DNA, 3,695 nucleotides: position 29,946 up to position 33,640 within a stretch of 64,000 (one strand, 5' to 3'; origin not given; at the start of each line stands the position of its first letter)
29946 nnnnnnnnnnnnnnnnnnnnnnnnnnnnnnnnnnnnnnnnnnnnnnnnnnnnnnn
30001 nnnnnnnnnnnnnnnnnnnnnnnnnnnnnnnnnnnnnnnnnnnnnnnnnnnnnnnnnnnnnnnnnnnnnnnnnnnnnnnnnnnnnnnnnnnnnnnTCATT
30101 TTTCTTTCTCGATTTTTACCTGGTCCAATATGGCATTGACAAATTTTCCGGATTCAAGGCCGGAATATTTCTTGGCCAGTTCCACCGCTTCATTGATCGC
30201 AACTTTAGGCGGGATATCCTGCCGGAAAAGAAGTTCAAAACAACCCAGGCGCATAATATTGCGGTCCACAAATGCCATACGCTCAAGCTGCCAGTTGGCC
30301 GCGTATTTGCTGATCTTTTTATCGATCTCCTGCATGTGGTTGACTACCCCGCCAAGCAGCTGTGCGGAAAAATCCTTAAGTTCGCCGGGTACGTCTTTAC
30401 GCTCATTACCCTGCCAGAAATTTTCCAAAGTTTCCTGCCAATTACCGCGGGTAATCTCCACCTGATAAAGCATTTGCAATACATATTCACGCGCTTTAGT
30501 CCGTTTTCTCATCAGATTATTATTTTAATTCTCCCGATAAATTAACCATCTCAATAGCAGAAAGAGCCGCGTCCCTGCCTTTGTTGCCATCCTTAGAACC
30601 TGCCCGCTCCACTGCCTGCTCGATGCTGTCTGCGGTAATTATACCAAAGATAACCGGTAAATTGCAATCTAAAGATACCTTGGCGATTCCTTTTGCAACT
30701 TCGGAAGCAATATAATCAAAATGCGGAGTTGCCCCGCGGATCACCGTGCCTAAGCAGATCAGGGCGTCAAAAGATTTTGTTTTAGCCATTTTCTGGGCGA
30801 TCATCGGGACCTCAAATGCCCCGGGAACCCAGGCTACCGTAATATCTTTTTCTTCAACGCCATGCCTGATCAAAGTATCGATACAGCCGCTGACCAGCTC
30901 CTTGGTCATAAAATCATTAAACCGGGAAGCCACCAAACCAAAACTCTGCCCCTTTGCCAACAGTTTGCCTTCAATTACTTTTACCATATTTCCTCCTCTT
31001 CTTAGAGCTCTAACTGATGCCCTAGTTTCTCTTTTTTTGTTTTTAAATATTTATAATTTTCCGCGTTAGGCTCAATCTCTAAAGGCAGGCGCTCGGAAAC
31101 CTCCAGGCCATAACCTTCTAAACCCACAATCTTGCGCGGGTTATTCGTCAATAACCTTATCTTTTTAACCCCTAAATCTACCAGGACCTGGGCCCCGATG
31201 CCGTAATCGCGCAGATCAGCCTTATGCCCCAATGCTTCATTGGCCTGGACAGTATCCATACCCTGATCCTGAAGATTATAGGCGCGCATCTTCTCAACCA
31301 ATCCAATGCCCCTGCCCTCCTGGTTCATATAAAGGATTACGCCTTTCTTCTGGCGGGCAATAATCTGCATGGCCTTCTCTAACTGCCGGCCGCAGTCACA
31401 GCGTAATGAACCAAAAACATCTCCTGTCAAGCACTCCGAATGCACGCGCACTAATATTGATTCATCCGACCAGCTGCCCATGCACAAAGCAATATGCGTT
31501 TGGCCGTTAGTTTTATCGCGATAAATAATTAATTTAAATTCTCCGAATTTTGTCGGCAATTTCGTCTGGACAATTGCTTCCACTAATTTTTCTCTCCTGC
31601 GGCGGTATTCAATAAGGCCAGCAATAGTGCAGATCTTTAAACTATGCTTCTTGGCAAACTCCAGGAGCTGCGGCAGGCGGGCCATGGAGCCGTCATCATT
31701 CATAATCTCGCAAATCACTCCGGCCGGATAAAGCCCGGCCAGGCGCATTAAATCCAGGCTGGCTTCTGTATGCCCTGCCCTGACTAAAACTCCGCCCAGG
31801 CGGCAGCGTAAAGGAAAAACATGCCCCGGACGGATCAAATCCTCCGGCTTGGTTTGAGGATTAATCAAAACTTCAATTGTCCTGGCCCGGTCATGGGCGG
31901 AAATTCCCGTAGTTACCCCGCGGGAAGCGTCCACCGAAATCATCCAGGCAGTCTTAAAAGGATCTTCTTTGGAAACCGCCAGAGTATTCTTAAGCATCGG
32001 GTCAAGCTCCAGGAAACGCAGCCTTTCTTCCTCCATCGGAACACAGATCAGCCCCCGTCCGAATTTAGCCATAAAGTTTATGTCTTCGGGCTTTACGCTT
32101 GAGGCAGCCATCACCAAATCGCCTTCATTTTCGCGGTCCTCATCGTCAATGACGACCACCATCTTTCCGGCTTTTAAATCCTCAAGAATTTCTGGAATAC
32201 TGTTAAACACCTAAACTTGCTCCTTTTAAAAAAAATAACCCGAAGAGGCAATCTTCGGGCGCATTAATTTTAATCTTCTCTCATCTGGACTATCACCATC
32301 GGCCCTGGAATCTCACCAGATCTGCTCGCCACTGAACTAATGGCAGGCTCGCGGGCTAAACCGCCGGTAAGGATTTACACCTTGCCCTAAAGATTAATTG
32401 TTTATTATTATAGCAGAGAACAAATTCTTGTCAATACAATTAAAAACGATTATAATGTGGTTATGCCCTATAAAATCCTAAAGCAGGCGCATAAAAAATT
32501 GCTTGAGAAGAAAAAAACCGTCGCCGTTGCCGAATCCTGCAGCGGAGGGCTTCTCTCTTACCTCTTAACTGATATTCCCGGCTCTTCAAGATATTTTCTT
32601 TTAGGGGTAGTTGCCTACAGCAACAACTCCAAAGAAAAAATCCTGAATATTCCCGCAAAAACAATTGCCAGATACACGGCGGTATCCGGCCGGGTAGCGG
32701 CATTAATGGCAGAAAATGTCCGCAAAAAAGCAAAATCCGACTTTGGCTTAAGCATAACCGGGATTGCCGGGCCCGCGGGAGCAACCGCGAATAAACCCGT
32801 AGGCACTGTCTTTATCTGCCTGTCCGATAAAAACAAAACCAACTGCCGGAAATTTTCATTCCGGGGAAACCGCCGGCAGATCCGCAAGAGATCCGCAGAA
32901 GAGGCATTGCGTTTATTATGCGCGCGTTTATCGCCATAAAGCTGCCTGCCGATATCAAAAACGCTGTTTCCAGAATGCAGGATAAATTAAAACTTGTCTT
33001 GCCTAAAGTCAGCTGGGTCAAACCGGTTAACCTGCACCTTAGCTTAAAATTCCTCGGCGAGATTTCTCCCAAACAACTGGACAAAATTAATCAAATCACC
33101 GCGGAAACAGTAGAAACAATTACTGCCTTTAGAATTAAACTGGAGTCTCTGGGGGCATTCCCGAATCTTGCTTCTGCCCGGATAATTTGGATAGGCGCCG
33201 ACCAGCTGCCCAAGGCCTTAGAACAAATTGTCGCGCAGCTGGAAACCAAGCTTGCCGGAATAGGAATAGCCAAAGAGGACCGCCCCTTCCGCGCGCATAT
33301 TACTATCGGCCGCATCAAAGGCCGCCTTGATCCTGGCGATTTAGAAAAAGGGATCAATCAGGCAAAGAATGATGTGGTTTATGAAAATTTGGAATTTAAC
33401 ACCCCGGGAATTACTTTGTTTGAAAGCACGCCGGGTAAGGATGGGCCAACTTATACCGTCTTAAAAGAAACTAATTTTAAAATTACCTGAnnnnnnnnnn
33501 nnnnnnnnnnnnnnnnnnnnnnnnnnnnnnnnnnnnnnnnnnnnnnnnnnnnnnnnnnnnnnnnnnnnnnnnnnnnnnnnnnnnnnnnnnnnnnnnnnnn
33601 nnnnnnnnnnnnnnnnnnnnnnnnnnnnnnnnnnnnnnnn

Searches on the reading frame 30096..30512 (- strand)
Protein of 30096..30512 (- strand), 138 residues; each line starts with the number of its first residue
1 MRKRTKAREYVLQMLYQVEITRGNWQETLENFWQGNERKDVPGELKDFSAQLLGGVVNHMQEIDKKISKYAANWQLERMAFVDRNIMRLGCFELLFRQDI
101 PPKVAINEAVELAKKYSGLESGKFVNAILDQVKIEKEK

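Call 3: search_protein_families(library=pfam, proteins=[window:30096-30512:-])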
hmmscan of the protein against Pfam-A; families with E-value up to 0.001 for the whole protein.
window:30096-30512:- (138 aa): 1 family
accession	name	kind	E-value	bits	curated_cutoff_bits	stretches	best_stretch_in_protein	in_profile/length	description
PF01029.23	NusB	-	6.7e-41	140.2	23.1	1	6-132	2-131/133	NusB family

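Call 4: search_protein_families(library=ncbifam, proteins=[window:30096-30512:-])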
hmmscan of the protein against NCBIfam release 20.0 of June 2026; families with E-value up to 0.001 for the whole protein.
window:30096-30512:- (138 aa): 8 families
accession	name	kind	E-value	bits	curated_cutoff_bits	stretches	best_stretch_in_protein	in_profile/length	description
TIGR01951.1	nusB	equivalog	4.7e-44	149.8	88.35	1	3-133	1-128/131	transcription antitermination factor NusB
NF001223.0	PRK00202.1-1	equivalog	1.1e-30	106.6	131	1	3-134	8-142/146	transcription antitermination factor NusB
NF011494.0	PRK14902.1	equivalog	2.5e-16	59.5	319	1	5-134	3-127/444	16S rRNA (cytosine(967)-C(5))-methyltransferase RsmB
NF001230.0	PRK00202.2-5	equivalog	5.7e-15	55.5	132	1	4-132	22-147/165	transcription antitermination factor NusB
NF011493.0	PRK14901.1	equivalog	1.9e-09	36.8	540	1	6-134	4-127/447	16S rRNA (cytosine(967)-C(5))-methyltransferase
TIGR00563.1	rsmB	equivalog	1.4e-07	31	269.05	1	41-136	31-124/437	16S rRNA (cytosine(967)-C(5))-methyltransferase RsmB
NF011495.0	PRK14903.1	equivalog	2e-06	26.9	503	1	47-133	40-120/431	16S rRNA (cytosine(967)-C(5))-methyltransferase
NF008149.0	PRK10901.1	equivalog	0.00083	18.4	375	1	41-137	40-134/434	16S rRNA (cytosine(967)-C(5))-methyltransferase RsmB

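Call 66: find_homologous_proteins(query=window:30096-30512:-)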
Query window:30096-30512:- (138 aa): 5761 proteins with E <= 0.001 among 5767 candidates; the best 120 are listed.
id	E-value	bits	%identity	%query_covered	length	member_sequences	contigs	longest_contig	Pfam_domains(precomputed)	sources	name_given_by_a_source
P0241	1.6e-85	302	100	100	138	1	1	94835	PF01029.24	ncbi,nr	ncbi:MAG: transcription antitermination factor NusB [Candidatus Omnitrophica bacterium]|nr:transcrip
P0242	4.2e-85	300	99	100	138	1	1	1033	PF01029.24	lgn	-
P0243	5.9e-85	300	99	100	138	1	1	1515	PF01029.24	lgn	-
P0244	2.6e-84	298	98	100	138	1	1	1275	PF01029.24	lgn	-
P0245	3.1e-84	298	99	100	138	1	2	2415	PF01029.24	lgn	-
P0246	2.2e-83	295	98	100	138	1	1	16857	PF01029.24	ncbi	-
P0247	3.4e-83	294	98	100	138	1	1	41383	PF01029.24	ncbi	-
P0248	2.4e-82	291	95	100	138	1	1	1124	PF01029.24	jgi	jgi:N utilization substance protein B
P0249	2.5e-82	291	96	100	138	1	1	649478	PF01029.24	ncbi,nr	ncbi:MAG: transcription antitermination factor NusB [Candidatus Omnitrophica bacterium]|nr:transcrip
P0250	3.6e-82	291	96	100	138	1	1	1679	PF01029.24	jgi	-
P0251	5.0e-82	290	96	100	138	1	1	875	PF01029.24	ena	-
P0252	4.3e-81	287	95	100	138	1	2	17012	PF01029.24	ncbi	-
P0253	1.2e-80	286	94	100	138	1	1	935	PF01029.24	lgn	-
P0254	1.3e-80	286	93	100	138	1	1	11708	PF01029.24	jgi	-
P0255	1.4e-80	286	93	100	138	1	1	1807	PF01029.24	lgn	-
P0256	1.8e-80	285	94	100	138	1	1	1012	PF01029.24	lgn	-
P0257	8.8e-80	283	93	100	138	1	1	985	PF01029.24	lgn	-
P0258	9.9e-80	283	93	100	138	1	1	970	PF01029.24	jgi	-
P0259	2.6e-79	282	92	100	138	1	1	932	PF01029.24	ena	-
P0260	2.9e-78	278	92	100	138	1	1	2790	PF01029.24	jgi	-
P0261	7.2e-76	270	88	100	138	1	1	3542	PF01029.24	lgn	-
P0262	9.1e-76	270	90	100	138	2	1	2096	PF01029.24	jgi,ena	-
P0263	1.1e-75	270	90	100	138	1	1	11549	PF01029.24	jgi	-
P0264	1.6e-75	269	88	100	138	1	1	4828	PF01029.24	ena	-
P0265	2.9e-75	269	90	100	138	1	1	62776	PF01029.24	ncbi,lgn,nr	ncbi:MAG: transcription antitermination factor NusB [Candidatus Omnitrophota bacterium]|nr:transcrip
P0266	3.2e-75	268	88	100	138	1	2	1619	PF01029.24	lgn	-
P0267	3.3e-75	268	88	100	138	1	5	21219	PF01029.24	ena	-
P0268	5.1e-75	268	88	100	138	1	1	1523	PF01029.24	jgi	jgi:transcription antitermination factor NusB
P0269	5.9e-75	268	89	100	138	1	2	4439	PF01029.24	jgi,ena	-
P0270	6.0e-75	268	89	100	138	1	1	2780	PF01029.24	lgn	-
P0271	6.6e-75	267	88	100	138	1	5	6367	PF01029.24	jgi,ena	jgi:N utilization substance protein B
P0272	9.5e-75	267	88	100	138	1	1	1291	PF01029.24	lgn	-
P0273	9.7e-75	267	87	100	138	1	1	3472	PF01029.24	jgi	jgi:N utilization substance protein B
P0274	1.1e-74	267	87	100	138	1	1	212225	PF01029.24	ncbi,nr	ncbi:MAG: transcription antitermination factor NusB [Candidatus Omnitrophica bacterium]|nr:transcrip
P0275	1.4e-74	266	87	100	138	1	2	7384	PF01029.24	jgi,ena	-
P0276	1.4e-74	266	88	100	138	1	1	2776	PF01029.24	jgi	jgi:transcription antitermination factor NusB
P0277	1.9e-74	266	86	100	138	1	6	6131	PF01029.24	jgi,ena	jgi:N utilization substance protein B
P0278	2.0e-74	266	88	100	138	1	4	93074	PF01029.24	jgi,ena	-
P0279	2.1e-74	266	88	100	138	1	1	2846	PF01029.24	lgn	-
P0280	2.4e-74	266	88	100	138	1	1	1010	PF01029.24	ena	-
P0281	2.5e-74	266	87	100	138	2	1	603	PF01029.24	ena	-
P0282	2.7e-74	265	87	100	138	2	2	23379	PF01029.24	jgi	-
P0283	2.7e-74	265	87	100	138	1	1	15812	PF01029.24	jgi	jgi:transcription antitermination factor NusB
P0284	2.9e-74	265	88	100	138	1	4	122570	PF01029.24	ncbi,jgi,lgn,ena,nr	ncbi:MAG: transcription antitermination factor NusB [Candidatus Omnitrophica bacterium]|nr:transcrip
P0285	2.9e-74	265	88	100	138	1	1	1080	PF01029.24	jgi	jgi:transcription antitermination factor NusB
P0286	3.1e-74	265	88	100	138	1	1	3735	PF01029.24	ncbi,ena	-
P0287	3.5e-74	265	86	100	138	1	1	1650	PF01029.24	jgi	jgi:transcription antitermination factor NusB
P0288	3.6e-74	265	87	100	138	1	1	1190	PF01029.24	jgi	jgi:transcription antitermination factor NusB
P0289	3.7e-74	265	87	100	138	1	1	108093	PF01029.24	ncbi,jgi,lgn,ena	ncbi:MAG: transcription antitermination factor NusB [Candidatus Omnitrophota bacterium]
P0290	4.0e-74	265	86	100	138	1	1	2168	PF01029.24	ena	-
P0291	4.1e-74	265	88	100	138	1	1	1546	PF01029.24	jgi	jgi:transcription antitermination factor NusB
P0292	4.3e-74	265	88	100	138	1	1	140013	PF01029.24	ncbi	-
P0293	4.7e-74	265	86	100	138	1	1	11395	PF01029.24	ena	-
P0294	4.8e-74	265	88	100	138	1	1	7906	PF01029.24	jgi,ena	-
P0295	5.2e-74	264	89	100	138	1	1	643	PF01029.24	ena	-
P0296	5.3e-74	264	86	100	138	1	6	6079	PF01029.24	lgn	-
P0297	5.7e-74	264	88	100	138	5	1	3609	PF01029.24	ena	-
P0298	6.0e-74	264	86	100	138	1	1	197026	PF01029.24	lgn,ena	-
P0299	6.3e-74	264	86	100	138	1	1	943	PF01029.24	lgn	-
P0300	7.1e-74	264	88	100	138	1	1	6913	PF01029.24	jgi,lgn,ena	-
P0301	7.7e-74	264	88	100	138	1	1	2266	PF01029.24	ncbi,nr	ncbi:MAG: transcription antitermination factor NusB [Candidatus Omnitrophota bacterium]|nr:transcrip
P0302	7.9e-74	264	88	100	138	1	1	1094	PF01029.24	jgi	jgi:transcription antitermination factor NusB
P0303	9.2e-74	264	86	100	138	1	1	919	PF01029.24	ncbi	-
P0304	1.0e-73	264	86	100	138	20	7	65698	PF01029.24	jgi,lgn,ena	-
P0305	1.1e-73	263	86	100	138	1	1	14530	PF01029.24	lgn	-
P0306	1.1e-73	263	88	100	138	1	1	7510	PF01029.24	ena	-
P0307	1.1e-73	263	87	100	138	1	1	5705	PF01029.24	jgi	jgi:N utilization substance protein B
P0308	1.3e-73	263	88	100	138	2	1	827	PF01029.24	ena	-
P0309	1.4e-73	263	88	100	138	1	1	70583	PF01029.24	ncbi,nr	ncbi:MAG: transcription antitermination factor NusB [Candidatus Omnitrophica bacterium]|nr:transcrip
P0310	1.5e-73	263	88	100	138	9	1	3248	PF01029.24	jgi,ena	-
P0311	1.7e-73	263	87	100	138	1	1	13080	PF01029.24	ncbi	-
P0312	1.9e-73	263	86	100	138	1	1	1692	PF01029.24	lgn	-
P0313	1.9e-73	263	88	100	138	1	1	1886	PF01029.24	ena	-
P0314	2.0e-73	263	87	100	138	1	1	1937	PF01029.24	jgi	jgi:transcription antitermination factor NusB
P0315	2.0e-73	263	86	100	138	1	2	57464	PF01029.24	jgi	-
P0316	2.1e-73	263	86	100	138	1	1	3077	PF01029.24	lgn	-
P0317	2.1e-73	263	88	100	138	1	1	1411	PF01029.24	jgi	jgi:transcription antitermination factor NusB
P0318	2.1e-73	262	85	100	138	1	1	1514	PF01029.24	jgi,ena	-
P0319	2.1e-73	262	87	100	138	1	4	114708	PF01029.24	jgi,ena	jgi:transcription antitermination factor NusB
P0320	2.5e-73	262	86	100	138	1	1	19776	PF01029.24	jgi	-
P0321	2.7e-73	262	87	100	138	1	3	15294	PF01029.24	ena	-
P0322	2.9e-73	262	86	100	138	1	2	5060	PF01029.24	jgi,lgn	-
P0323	3.2e-73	262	88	100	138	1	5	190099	PF01029.24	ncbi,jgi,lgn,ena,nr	ncbi:MAG TPA: transcription antitermination factor NusB [Candidatus Omnitrophota bacterium]|nr:trans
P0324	3.2e-73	262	86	100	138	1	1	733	PF01029.24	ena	-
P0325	3.9e-73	262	88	100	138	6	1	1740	PF01029.24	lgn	-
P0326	4.0e-73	262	88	100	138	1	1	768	PF01029.24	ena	-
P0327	4.0e-73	262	88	100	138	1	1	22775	PF01029.24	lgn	-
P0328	4.7e-73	261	86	100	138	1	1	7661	PF01029.24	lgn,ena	-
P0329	4.8e-73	261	86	100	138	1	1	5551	PF01029.24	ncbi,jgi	-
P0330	5.0e-73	261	88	100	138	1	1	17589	PF01029.24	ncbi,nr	ncbi:MAG: transcription antitermination factor NusB [Candidatus Omnitrophica bacterium]|nr:transcrip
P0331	5.3e-73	261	86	100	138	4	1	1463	PF01029.24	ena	-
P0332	5.8e-73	261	87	100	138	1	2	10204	PF01029.24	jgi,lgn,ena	-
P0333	6.4e-73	261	85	100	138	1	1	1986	PF01029.24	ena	-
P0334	6.6e-73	261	87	100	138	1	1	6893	PF01029.24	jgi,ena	jgi:transcription antitermination factor NusB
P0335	8.7e-73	261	87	100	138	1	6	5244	PF01029.24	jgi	jgi:transcription antitermination factor NusB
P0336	1.0e-72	260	88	100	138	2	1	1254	PF01029.24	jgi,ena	-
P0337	1.1e-72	260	85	100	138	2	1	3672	PF01029.24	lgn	-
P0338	1.1e-72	260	87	100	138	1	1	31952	PF01029.24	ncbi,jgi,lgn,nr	ncbi:MAG: transcription antitermination factor NusB [Candidatus Omnitrophota bacterium]|nr:transcrip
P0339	1.1e-72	260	87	100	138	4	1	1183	PF01029.24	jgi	jgi:transcription antitermination factor NusB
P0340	1.2e-72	260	87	100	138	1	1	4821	PF01029.24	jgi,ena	-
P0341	1.3e-72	260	86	100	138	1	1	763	PF01029.24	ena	-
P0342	1.4e-72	260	87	100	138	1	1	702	PF01029.24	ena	-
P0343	1.6e-72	260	85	100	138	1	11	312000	PF01029.24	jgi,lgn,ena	jgi:N utilization substance protein B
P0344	1.6e-72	260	86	100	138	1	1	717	PF01029.24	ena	-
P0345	1.8e-72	260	85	100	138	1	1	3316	PF01029.24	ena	-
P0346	1.9e-72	259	86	100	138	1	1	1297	PF01029.24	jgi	jgi:N utilization substance protein B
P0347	2.0e-72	259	85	100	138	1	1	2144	PF01029.24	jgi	jgi:transcription antitermination factor NusB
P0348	2.7e-72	259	84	100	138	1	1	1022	PF01029.24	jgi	jgi:transcription antitermination factor NusB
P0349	2.8e-72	259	85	100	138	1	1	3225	PF01029.24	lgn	-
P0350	3.0e-72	259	83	100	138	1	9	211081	PF01029.24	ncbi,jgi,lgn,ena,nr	ncbi:MAG: transcription antitermination factor NusB [Candidatus Omnitrophica bacterium]|jgi:N utiliz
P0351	3.2e-72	259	86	100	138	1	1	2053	PF01029.24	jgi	-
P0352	3.3e-72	259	85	100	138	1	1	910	PF01029.24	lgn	-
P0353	3.5e-72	259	88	100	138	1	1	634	PF01029.24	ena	-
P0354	3.6e-72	259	86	100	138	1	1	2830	PF01029.24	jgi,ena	-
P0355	3.7e-72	258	86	100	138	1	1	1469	PF01029.24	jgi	-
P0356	3.8e-72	258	86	100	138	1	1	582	PF01029.24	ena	-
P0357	3.9e-72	258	86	100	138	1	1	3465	PF01029.24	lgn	-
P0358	4.2e-72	258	88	100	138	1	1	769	PF01029.24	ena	-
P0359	4.3e-72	258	86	100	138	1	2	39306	PF01029.24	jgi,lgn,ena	jgi:transcription antitermination factor NusB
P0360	4.5e-72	258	86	100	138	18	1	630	PF01029.24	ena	-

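Call 67: find_encoding_contigs(protein=P0241, flank=4000, max_places=2)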
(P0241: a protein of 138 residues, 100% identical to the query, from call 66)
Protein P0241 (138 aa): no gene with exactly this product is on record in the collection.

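Call 68: find_encoding_contigs(protein=P0350, flank=4000, max_places=3)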
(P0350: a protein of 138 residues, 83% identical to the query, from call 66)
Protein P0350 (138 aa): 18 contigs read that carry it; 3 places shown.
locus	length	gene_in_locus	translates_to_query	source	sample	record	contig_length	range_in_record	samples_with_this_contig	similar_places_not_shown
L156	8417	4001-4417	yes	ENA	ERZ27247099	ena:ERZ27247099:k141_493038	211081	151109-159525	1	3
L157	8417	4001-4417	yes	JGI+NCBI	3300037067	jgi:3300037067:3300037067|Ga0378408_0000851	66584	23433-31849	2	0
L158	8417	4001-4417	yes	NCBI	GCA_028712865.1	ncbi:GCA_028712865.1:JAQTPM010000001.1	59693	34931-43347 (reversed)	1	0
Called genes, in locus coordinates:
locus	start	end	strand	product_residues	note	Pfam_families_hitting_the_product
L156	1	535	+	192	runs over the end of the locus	PF01066:CDP-OH_P_transf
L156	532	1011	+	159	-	PF04608:PgpA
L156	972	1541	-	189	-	PF10469:AKAP7_NLS (weak), PF13563:2_5_RNA_ligase2, PF02834:LigT_PEase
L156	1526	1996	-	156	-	PF02464:CinA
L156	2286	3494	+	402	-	PF00926:DHBP_synthase, PF00925:GTP_cyclohydro2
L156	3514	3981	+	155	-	PF00885:DMRL_synthase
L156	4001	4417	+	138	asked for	PF01029:NusB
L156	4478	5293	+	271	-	PF02811:PHP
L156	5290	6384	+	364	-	PF00383:dCMP_cyt_deam_1, PF14437:MafB19-deam, PF01872:RibD_C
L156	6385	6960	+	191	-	PF00677:Lum_binding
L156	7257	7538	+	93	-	PF00708:Acylphosphatase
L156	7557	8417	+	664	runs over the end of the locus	PF22745:Nlig-Ia, PF01653:DNA_ligase_aden, PF03120:OB_DNA_ligase, PF03119:DNA_ligase_ZBD, PF14520:HHH_5 (faint), PF12826:HHH_2, PF00533:BRCT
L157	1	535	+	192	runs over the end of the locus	PF01066:CDP-OH_P_transf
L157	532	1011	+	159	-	PF04608:PgpA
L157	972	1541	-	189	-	PF10469:AKAP7_NLS (weak), PF13563:2_5_RNA_ligase2, PF02834:LigT_PEase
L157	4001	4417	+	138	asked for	PF01029:NusB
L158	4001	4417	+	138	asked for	PF01029:NusB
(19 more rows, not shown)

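Call 69: find_encoding_contigs(protein=P0343, flank=4000, max_places=3)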
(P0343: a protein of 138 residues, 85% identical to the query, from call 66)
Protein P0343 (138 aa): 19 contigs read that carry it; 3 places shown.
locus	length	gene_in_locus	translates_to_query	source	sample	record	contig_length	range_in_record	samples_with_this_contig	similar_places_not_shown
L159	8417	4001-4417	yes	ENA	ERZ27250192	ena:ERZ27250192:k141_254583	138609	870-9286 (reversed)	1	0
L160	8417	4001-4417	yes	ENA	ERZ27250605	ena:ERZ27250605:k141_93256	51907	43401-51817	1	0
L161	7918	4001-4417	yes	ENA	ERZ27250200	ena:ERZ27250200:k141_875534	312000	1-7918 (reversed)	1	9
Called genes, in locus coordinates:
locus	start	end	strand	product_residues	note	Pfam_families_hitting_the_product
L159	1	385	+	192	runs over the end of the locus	PF01066:CDP-OH_P_transf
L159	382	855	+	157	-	PF04608:PgpA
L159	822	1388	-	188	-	PF10469:AKAP7_NLS (weak), PF02834:LigT_PEase, PF13563:2_5_RNA_ligase2, PF02834:LigT_PEase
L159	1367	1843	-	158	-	PF02464:CinA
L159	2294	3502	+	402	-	PF00926:DHBP_synthase, PF00925:GTP_cyclohydro2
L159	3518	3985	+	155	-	PF00885:DMRL_synthase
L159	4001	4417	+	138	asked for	PF01029:NusB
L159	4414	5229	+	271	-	PF02811:PHP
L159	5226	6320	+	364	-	PF00383:dCMP_cyt_deam_1, PF14437:MafB19-deam, PF01872:RibD_C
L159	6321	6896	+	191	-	PF00677:Lum_binding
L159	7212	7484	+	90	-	PF00708:Acylphosphatase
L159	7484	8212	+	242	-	PF00149:Metallophos, PF12850:Metallophos_2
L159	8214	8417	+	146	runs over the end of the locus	PF22745:Nlig-Ia, PF01653:DNA_ligase_aden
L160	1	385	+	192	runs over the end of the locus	PF01066:CDP-OH_P_transf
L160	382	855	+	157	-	PF04608:PgpA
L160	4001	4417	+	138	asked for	PF01029:NusB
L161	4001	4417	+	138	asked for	PF01029:NusB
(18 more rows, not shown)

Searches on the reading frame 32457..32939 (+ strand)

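Call 47: search_protein_families(library=pfam, proteins=[window:32457-32939:+])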
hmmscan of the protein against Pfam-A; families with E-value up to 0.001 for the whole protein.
window:32457-32939:+ (160 aa): 1 family
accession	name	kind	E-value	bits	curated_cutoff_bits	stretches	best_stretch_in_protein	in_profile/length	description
PF02464.23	CinA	-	5.4e-56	189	23.5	1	7-155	4-152/155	Competence-damaged protein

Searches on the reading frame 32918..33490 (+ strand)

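Call 47: search_protein_families(library=pfam, proteins=[window:32918-33490:+])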
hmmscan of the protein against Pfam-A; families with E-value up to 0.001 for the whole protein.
window:32918-33490:+ (190 aa): 3 families
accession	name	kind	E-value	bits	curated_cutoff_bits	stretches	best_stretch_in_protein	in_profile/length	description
PF02834.22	LigT_PEase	-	7.3e-26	90.6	23.3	2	7-91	1-87/87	LigT like Phosphoesterase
PF13563.12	2_5_RNA_ligase2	-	9e-10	39.2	27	1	34-138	21-121/152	2'-5' RNA ligase superfamily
PF10469.15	AKAP7_NLS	-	6.2e-05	23.4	24.4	1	4-133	4-149/208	AKAP7 2'5' RNA ligase-like domain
